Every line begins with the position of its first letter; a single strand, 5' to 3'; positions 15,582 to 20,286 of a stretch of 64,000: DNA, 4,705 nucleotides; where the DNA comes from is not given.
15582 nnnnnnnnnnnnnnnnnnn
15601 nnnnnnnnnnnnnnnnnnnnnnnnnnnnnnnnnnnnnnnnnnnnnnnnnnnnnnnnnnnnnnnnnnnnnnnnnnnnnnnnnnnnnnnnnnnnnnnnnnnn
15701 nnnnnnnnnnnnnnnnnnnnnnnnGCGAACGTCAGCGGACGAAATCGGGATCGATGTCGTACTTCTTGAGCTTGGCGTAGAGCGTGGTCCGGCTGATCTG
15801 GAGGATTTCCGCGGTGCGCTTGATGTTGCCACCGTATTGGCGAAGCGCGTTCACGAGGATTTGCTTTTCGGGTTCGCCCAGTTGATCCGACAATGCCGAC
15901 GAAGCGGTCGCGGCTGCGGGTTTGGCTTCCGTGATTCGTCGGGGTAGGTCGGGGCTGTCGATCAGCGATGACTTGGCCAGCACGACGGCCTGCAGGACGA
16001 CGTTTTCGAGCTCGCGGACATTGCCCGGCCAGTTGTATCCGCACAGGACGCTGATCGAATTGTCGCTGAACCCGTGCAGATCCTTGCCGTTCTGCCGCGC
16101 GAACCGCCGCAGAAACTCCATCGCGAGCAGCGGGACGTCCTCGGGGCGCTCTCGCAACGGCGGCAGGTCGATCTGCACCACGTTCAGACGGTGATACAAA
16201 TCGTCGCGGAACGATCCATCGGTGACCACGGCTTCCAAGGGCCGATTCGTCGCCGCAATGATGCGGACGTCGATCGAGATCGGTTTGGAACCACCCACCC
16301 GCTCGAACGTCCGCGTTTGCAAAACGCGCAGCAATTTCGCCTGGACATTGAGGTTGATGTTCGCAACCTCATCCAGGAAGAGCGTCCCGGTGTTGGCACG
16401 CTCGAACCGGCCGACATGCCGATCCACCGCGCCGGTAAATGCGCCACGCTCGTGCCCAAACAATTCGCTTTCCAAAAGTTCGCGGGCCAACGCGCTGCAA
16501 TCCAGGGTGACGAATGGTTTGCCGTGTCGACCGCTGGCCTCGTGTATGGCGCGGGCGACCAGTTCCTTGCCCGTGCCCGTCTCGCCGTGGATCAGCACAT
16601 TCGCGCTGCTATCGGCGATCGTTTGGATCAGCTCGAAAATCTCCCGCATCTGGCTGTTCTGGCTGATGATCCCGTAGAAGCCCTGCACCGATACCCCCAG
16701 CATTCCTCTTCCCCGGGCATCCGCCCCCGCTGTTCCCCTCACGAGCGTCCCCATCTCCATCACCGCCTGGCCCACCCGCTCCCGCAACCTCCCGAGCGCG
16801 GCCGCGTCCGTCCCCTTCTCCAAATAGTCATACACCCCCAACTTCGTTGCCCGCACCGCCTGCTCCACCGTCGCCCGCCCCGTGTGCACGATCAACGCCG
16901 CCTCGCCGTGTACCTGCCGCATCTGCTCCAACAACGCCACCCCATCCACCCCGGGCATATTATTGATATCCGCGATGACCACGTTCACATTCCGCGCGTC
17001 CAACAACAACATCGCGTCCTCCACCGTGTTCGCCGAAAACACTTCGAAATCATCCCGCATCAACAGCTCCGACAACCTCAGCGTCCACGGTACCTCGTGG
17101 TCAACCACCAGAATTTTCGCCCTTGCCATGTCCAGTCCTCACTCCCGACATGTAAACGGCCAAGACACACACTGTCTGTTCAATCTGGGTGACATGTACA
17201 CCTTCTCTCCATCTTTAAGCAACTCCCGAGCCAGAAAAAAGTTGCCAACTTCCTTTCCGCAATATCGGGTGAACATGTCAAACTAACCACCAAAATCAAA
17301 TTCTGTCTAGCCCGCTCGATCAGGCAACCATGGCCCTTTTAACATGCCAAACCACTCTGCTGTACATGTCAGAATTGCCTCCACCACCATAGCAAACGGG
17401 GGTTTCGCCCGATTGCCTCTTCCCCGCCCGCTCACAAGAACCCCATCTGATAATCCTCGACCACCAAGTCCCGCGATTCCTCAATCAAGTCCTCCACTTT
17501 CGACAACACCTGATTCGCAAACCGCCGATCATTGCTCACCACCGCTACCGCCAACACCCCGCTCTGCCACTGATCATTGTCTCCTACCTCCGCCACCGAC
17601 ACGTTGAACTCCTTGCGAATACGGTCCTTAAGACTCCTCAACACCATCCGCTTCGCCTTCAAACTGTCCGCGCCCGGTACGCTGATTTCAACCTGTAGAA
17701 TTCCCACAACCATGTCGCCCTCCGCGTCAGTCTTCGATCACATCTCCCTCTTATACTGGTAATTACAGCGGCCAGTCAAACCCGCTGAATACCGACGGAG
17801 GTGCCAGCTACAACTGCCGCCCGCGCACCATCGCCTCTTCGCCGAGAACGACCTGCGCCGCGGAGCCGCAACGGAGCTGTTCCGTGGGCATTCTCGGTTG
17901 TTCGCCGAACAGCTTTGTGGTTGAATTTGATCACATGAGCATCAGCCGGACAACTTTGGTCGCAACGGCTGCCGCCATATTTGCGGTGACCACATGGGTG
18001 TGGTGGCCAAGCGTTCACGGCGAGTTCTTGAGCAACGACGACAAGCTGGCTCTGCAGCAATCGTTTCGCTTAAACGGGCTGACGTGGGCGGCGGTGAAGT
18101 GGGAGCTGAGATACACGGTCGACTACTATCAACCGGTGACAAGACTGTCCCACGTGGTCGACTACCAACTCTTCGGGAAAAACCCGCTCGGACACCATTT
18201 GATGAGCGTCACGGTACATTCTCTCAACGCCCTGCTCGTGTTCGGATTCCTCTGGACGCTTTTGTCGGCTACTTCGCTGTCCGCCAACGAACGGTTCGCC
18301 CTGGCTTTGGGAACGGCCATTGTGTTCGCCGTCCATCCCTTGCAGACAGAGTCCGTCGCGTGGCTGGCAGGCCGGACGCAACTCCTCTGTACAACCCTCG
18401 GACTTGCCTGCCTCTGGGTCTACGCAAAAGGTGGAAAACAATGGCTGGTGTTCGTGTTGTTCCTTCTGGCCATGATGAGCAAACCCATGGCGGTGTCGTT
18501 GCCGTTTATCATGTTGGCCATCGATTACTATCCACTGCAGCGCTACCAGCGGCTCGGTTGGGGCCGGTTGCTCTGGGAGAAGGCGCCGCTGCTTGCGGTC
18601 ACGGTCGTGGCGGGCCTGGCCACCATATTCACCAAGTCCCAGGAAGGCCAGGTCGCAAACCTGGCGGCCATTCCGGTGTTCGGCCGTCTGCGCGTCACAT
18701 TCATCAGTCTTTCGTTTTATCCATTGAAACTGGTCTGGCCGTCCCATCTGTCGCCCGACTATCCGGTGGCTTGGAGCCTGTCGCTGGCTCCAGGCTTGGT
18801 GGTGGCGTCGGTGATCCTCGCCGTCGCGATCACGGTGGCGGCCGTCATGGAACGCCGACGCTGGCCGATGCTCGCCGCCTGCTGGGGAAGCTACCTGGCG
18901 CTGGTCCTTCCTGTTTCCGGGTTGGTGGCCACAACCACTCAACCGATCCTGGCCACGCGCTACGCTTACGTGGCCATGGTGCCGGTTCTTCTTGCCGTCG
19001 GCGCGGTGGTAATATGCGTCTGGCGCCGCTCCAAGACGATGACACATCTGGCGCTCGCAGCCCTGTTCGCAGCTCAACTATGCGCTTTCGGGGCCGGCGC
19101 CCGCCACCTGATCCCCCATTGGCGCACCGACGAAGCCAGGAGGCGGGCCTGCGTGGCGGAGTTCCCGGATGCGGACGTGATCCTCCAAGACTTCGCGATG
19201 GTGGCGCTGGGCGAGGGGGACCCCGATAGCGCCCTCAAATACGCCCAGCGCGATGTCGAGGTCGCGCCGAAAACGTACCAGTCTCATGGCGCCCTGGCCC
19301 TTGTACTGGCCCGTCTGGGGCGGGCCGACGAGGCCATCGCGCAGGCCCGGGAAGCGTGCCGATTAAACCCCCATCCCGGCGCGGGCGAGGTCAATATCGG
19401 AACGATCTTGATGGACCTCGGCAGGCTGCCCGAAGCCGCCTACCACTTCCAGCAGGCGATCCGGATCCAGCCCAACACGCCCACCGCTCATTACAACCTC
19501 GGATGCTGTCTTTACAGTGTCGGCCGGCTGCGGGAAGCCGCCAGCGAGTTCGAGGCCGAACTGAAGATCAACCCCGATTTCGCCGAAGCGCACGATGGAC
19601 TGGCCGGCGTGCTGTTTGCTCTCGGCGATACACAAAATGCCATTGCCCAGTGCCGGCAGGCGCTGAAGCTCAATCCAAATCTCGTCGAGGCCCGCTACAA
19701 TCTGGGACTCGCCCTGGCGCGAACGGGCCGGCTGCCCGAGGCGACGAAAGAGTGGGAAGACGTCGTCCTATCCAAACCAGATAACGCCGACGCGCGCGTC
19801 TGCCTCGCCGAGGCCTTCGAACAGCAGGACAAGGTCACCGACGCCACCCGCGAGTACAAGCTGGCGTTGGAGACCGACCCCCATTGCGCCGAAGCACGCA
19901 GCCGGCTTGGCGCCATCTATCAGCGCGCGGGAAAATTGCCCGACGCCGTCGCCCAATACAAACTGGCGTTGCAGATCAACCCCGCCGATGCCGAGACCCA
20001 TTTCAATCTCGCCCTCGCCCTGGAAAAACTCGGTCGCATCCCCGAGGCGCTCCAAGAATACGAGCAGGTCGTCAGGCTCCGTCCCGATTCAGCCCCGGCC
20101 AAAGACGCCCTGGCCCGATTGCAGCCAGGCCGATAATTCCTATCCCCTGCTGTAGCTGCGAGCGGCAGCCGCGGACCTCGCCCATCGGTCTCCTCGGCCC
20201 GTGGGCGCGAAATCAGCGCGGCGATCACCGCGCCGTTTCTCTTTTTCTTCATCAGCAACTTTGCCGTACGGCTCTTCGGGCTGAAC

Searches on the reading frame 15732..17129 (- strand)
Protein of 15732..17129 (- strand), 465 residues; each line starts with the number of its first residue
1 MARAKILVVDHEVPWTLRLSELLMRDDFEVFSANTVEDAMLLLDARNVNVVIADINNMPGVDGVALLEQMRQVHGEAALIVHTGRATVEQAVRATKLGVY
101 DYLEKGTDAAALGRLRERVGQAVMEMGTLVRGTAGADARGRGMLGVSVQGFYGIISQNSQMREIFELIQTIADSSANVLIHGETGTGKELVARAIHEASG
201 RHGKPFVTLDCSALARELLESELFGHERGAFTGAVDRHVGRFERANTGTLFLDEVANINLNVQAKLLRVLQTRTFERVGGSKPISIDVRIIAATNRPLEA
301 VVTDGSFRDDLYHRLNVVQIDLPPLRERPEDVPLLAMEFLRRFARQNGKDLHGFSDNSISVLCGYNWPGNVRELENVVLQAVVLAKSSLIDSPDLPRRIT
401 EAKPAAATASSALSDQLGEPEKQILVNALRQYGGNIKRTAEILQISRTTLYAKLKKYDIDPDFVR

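Call 40: search_protein_families(library=pfam, proteins=[window:15732-17129:-], max_evalue=0.0001)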
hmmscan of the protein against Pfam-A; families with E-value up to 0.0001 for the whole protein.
window:15732-17129:- (465 aa): 11 families
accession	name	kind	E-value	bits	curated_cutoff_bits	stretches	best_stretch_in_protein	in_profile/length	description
PF00158.32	Sigma54_activat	-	3.4e-70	235.5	20.2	1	154-320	1-167/168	Sigma-54 interaction domain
PF25601.1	AAA_lid_14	-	3.3e-26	91.4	27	1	326-410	1-85/87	AAA+ ATPase lid domain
PF14532.12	Sigma54_activ_2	-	2.2e-22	80.2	25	1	158-325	4-138/138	Sigma-54 interaction domain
PF00072.30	Response_reg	-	3.3e-17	63.1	30.2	1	6-112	1-106/111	Response regulator receiver domain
PF02954.25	HTH_8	-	4.6e-14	52.3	22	1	419-457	4-42/42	Bacterial regulatory protein, Fis family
PF07728.20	AAA_5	-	1.3e-08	35.4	22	1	177-297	1-124/139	AAA domain (dynein-related subfamily)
PF07724.20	AAA_2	-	1.2e-07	32.3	27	1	175-295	3-124/166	AAA domain (Cdc48 subfamily)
PF00004.35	AAA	-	2.1e-07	31.9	21.2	1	178-297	1-111/131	ATPase family associated with various cellular activities (AAA)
PF20030.5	bpMoxR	-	6.4e-05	22.5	27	0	162-297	18-148/205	MoxR domain in the MoxR-vWA-beta-propeller ternary systems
PF18024.7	HTH_50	-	8.5e-05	22.6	27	0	412-459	3-49/50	Helix-turn-helix domain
PF13191.12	AAA_16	-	9.2e-05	23.4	32.6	1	159-230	7-85/167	AAA ATPase domain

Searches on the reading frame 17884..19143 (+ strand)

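Call 8: search_protein_families(library=pfam, proteins=[window:17884-19143:+], max_evalue=10)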
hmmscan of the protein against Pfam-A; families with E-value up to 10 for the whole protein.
window:17884-19143:+ (420 aa): 0 families

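Call 9: search_protein_families(library=ncbifam, proteins=[window:17884-19143:+], max_evalue=1)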
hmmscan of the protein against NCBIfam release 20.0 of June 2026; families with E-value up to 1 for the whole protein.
window:17884-19143:+ (420 aa): 3 families
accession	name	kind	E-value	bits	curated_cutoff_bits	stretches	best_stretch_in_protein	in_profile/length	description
NF007774.0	PRK10461.1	equivalog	0.026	13.4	498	1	77-119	258-298/351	FAD:protein FMN transferase ApbE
NF000279.1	qac_SMR_H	exception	0.041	14.2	205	1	353-397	17-61/107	quaternary ammonium compound efflux SMR transporter QacH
NF000023.1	qac_SMR_C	exception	0.067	13.3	200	1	338-397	4-61/107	quaternary ammonium compound efflux SMR transporter QacC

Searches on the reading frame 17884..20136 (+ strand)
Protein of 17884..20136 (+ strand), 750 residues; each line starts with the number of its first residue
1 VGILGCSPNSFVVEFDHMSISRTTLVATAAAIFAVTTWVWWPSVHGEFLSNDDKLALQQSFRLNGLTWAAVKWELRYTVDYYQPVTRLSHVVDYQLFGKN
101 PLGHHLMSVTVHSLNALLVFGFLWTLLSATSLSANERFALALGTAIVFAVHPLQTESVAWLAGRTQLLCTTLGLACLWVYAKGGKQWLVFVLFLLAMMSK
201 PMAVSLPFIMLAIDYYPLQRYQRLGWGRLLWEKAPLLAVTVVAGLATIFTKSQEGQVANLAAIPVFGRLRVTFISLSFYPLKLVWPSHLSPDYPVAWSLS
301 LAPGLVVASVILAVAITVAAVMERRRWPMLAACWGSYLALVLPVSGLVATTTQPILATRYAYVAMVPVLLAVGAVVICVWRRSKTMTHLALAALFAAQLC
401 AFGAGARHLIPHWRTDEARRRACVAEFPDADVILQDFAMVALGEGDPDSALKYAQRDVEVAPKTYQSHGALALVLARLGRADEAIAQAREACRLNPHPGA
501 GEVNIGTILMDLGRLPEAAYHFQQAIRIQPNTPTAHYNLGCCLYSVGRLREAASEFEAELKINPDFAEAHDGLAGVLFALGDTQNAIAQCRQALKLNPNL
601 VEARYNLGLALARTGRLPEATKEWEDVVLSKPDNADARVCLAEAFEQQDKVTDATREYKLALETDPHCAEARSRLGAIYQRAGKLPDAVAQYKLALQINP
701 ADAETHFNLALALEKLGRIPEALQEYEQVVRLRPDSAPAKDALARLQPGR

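Call 3: search_protein_families(library=pfam, proteins=[window:17884-20136:+], max_evalue=0.01)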
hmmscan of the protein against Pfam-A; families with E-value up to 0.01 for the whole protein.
window:17884-20136:+ (750 aa): 25 families
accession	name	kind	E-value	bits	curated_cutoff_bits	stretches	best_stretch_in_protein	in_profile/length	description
PF07719.23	TPR_2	-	2.4e-49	161.8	27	6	703-735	1-33/34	Tetratricopeptide repeat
PF13414.12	TPR_11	-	7.4e-47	157.2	26.8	4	506-543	1-38/42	TPR repeat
PF00515.34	TPR_1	-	2.2e-40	135.3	27.8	4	703-735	1-33/34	Tetratricopeptide repeat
PF13432.12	TPR_16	-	3.4e-39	133.3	32.7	7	576-629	6-58/65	Tetratricopeptide repeat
PF13431.12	TPR_17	-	6.1e-30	101.4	24.4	2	692-724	2-34/34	Tetratricopeptide repeat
PF13181.12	TPR_8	-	1.2e-29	100.3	25.7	2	703-735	1-33/34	Tetratricopeptide repeat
PF14559.12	TPR_19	-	8.3e-29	100.2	25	4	682-746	4-68/68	Tetratricopeptide repeat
PF13428.12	TPR_14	-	2.3e-26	90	23.5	3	568-608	2-42/44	Tetratricopeptide repeat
PF13424.12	TPR_12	-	1.7e-25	89.4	30.1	4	669-734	3-76/77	Tetratricopeptide repeat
PF13371.12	TPR_9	-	5.1e-21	74.9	35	3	675-746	1-72/73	Tetratricopeptide repeat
PF13374.12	TPR_10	-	1.1e-14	54.4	27.5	0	669-698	2-31/42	Tetratricopeptide repeat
PF13174.12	TPR_6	-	3.4e-13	49.7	26.3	0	707-736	4-33/33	Tetratricopeptide repeat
PF24575.1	TPR_Slam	-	1.1e-11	45.5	35.2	0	576-622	56-102/104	Surface lipoprotein assembly modifier, N-terminal TPR repeats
PF12895.13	ANAPC3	-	2.1e-11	44.4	27.2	0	573-621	29-76/82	Anaphase-promoting complex, cyclosome, subunit 3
PF03704.23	BTAD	-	3.7e-11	44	22.1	1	653-732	53-125/146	Bacterial transcriptional activator domain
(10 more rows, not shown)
